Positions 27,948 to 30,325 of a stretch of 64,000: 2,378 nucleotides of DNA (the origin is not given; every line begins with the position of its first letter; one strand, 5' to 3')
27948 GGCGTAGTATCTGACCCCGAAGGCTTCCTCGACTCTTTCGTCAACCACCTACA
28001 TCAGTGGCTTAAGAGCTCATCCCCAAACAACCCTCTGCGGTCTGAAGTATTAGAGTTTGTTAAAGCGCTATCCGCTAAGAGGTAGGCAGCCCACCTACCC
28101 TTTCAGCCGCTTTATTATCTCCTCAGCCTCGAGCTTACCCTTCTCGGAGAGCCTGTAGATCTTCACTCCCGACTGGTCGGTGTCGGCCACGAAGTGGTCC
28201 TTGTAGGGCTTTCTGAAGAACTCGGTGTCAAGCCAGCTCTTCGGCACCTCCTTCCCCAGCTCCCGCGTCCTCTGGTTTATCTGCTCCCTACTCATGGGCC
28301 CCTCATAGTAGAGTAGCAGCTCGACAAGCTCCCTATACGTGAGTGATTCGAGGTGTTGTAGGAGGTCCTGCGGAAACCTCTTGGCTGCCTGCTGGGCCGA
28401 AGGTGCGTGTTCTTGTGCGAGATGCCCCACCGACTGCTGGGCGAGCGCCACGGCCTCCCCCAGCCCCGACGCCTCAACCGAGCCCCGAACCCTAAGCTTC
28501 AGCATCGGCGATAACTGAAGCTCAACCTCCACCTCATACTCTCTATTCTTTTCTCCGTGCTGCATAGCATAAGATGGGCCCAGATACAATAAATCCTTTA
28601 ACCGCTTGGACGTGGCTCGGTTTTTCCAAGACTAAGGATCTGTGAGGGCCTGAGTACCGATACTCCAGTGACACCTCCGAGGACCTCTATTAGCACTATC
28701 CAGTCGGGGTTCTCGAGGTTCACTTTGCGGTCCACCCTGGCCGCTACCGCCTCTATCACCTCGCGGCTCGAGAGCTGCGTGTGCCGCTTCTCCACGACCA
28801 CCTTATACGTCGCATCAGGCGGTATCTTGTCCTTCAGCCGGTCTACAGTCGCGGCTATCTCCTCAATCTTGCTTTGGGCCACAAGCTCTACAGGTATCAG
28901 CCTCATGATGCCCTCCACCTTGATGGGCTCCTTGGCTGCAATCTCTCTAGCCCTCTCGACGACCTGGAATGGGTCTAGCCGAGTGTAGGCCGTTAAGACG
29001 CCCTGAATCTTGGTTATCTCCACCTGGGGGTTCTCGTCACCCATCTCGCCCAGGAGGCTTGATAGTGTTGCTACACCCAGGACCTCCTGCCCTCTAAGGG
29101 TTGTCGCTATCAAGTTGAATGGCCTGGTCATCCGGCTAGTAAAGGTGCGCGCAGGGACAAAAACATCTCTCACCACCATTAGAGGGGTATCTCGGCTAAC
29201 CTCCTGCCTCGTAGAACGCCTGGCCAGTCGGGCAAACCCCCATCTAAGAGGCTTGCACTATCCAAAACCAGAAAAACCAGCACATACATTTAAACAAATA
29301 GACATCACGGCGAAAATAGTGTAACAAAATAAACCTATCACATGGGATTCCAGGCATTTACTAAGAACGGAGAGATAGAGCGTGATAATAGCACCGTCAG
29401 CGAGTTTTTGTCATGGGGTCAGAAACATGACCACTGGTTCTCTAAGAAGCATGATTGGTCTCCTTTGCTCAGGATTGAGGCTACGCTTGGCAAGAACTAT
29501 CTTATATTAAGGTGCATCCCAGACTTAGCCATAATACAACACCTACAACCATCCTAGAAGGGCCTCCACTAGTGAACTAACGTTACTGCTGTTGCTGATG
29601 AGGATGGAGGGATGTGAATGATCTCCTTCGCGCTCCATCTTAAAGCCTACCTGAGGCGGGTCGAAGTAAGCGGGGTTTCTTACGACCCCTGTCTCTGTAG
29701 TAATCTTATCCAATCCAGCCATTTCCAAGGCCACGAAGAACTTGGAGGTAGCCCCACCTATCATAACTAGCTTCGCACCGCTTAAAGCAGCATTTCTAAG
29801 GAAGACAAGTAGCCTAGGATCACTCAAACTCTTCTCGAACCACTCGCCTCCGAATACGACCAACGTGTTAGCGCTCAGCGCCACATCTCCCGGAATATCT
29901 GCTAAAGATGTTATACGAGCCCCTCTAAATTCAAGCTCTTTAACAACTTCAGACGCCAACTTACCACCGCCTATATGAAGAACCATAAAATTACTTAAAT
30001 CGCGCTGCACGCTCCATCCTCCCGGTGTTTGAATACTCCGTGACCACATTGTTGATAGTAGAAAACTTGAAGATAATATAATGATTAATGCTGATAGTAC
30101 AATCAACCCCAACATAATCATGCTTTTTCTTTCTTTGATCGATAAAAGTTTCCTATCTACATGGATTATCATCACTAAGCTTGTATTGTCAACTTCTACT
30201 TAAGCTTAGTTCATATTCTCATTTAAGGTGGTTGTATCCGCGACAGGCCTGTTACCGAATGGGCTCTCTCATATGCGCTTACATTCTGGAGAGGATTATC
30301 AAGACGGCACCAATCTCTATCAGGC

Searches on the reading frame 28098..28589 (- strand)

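Call 3: search_protein_families(library=pfam, proteins=[window:28098-28589:-], max_evalue=1)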
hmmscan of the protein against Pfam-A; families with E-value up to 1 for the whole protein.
window:28098-28589:- (164 aa): 1 family
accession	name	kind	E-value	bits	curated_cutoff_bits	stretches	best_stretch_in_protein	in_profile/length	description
PF08435.17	Calici_coat_C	-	0.02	14.9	25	1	48-100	144-190/230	Calicivirus coat protein C-terminal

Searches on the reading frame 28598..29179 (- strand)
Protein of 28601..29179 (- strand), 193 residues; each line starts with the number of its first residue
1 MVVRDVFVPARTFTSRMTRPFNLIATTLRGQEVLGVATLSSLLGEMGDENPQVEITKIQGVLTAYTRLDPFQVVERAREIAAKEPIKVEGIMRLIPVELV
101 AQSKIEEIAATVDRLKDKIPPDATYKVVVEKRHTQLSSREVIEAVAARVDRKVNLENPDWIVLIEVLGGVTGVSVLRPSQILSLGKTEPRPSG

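Call 3: search_protein_families(library=pfam, proteins=[window:28601-29179:-], max_evalue=1)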
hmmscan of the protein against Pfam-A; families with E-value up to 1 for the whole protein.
window:28601-29179:- (193 aa): 1 family
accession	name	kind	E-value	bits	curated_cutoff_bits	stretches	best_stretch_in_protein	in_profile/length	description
PF02926.22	THUMP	-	7.9e-10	39.4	20.6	1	105-175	4-83/84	THUMP domain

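Call 46: find_related_loci(query=window:28598-29176:-, collection=genome_contigs, flank=8000)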
Query window:28598-29176:- (192 aa) in genome_contigs; peptide patterns used: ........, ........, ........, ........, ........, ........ (x = any residue, [..] = any of these).
186 stretches matched a pattern; 15 encode a relative of the query (tblastn E <= 1e-3); 15 distinct loci.
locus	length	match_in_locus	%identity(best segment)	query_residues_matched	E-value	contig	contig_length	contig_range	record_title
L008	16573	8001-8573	84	2-192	4e-104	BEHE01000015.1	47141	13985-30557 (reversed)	Archaeon HR02 DNA, contig: NODE_293_15, isolate: HRbin02, whole genome shotgun sequence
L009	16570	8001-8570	85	2-191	2e-102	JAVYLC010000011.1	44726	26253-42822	MAG: Nitrososphaerota archaeon isolate BF2_201808_bins_8 BF2_201808_bins_8_scaffold_11, whole genome shotgun sequence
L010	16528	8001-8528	82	16-189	2e-92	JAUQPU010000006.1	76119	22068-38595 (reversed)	MAG: Thermoproteota archaeon isolate JZ-1.bins.71.201901 NODE_135_length_76119_cov_63.966220, whole genome shotgun seque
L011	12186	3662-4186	73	10-185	2e-79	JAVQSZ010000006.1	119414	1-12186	MAG: Nitrososphaerota archaeon isolate SKYBB_hs_bin131 NODE_6_length_119414_cov_1135.227758, whole genome shotgun sequen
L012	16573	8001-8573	85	2-192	2e-105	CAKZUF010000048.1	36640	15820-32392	MAG: uncultured archaeon isolate S1_Bin_METABAT__127_sub_1 genome assembly, contig: c_000000240944, whole genome shotgun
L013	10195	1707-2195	62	20-182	1e-62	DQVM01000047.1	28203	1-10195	MAG TPA_asm: Candidatus Caldarchaeum subterraneum isolate SZUA-1515 k95_123007, whole genome shotgun sequence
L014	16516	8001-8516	53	15-187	2e-58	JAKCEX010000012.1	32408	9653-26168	MAG: Candidatus Geocrenenecus arthurdayi isolate LGB-05.bin.6 NODE_407_length_32408_cov_88.691837, whole genome shotgun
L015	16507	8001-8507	39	18-185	2e-40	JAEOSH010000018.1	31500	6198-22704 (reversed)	MAG: Candidatus Baldrarchaeum yapensis isolate Yap30.bin9.72 contig_124, whole genome shotgun sequence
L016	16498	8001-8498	44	20-185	2e-38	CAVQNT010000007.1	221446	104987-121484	MAG: Candidatus Bathyarchaeota archaeon isolate MFD04408.bin.1.228 genome assembly, contig: contig_58755, whole genome s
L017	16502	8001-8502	39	20-185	5e-30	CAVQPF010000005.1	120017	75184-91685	MAG: Candidatus Bathyarchaeota archaeon isolate MFD09779.bin.2.127 genome assembly, contig: contig_32775, whole genome s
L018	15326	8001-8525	28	16-181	9e-17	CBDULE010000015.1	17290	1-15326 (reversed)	MAG TPA_asm: uncultured archaeon isolate SRR6823441_binner23_Refined_29 genome assembly, contig: ERZ1742239.3955, whole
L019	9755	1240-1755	34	20-183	4e-15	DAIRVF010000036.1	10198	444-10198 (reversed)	MAG TPA_asm: Zestosphaera sp. isolate CTOTU25733 NODE_391_length_10198_cov_8.246475, whole genome shotgun sequence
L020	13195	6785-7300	33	20-183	2e-14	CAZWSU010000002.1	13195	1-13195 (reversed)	MAG TPA_asm: uncultured Desulfurococcaceae archaeon isolate binchicken_co25_45 genome assembly, contig: k141_54790, whol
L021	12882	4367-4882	32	20-183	7e-14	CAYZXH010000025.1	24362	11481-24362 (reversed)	MAG TPA_asm: uncultured Desulfurococcaceae archaeon isolate SRP104967_co1_17 genome assembly, contig: NODE_686_length_24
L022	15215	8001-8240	36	90-161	8e-11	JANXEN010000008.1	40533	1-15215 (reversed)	MAG: Sulfolobales archaeon isolate SKYB66 NODE_8_length_40533_cov_7.233884, whole genome shotgun sequence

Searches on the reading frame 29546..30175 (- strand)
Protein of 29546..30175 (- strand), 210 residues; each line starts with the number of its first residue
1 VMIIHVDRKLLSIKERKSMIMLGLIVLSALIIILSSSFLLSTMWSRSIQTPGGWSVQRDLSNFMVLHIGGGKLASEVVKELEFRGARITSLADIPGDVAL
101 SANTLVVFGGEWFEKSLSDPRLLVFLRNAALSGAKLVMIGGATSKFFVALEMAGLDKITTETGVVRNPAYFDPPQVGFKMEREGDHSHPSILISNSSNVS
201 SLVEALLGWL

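Call 3: search_protein_families(library=pfam, proteins=[window:29546-30175:-], max_evalue=1)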
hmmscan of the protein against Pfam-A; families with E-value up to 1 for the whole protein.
window:29546-30175:- (210 aa): 1 family
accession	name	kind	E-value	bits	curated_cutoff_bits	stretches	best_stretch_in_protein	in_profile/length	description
PF08218.17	Citrate_ly_lig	-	0.33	11.1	20.9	1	2-42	32-72/182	Citrate lyase ligase C-terminal domain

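Call 78: search_protein_families(library=phrogs, proteins=[window:29546-30175:-], max_evalue=0.1)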
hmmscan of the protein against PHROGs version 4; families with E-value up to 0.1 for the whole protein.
window:29546-30175:- (210 aa): 0 families

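Call 79: search_protein_families(library=padloc, proteins=[window:29546-30175:-], max_evalue=0.1)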
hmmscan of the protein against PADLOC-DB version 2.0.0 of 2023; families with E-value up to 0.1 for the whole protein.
window:29546-30175:- (210 aa): 0 families
